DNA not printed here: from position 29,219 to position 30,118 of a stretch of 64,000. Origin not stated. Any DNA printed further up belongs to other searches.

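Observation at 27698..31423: Kinase-lipoprotein-kinase cassette wedged antisense into the riboflavin operon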

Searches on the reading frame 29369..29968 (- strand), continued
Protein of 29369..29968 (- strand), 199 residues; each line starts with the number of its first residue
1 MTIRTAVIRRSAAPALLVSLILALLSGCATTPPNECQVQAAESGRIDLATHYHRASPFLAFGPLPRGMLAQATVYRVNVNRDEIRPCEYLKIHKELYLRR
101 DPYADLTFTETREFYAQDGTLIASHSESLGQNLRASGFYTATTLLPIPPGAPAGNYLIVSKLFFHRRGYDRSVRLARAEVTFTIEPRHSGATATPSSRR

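Call 63: search_solved_structures(query=A2, max_evalue=1)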
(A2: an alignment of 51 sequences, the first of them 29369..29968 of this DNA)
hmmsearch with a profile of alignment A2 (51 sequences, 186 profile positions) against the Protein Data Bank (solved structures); distinct sequences matched with E-value up to 1: 2.
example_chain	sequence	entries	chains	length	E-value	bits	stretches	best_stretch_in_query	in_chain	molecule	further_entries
6r4m_A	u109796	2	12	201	0.27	13.9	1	133-164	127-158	Phosphatidylglycerol/phosphatidylinositol transfer protein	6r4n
2xsp_A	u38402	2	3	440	0.72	12.5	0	95-127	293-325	CELLULOSE 1,4-BETA-CELLOBIOSIDASE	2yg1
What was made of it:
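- On ML domain (MD-2-related lipid recognition, NPC2-like): PDB profile search gives E 0.27 to NPC2 (call 63).
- Closest known: ML-domain / Ig-like lipid- or glycan-binding β-sandwiches. Same: The only PDB sequence hit is NPC2 at a non-significant E of 0.27 (call 63).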

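Call 64: list_cluster_members(proteins=[P0001, P0015, P0016, P0013, P0130])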
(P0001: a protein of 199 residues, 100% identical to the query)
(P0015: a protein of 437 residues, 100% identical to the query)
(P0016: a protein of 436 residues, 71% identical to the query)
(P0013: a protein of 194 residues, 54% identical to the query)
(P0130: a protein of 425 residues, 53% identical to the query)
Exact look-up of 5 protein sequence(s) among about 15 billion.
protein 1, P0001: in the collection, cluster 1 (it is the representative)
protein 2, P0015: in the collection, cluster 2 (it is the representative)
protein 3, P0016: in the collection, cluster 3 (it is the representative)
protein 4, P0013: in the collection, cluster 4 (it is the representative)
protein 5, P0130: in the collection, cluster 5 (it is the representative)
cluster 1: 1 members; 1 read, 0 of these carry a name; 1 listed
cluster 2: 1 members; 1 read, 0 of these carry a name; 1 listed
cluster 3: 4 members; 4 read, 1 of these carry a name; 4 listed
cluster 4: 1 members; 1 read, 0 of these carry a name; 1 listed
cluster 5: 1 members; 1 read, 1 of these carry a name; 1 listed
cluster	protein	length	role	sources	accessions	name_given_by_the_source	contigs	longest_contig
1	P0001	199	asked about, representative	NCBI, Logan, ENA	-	-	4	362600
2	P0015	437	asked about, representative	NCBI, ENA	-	-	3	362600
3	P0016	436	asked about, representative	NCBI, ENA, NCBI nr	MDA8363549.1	MAG: serine/threonine-protein kinase [Gammaproteobacteria bacterium] | serine/threonine-protein kinase [Gammaproteobacteria bacterium]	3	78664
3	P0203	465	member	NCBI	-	-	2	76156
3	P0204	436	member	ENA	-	-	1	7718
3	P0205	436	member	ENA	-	-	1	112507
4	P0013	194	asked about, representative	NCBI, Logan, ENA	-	-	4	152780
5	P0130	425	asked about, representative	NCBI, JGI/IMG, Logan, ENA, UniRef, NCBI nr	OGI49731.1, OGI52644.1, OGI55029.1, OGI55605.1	MAG: hypothetical protein A3E57_04855 [Candidatus Muproteobacteria bacterium ... | non-specific serine/threonine protein kinase n=1 Tax=Candidatus Muproteobacteria ... | MAG: hypothetical protein A3A87_08055 [Candidatus Muproteobacteria bacterium ...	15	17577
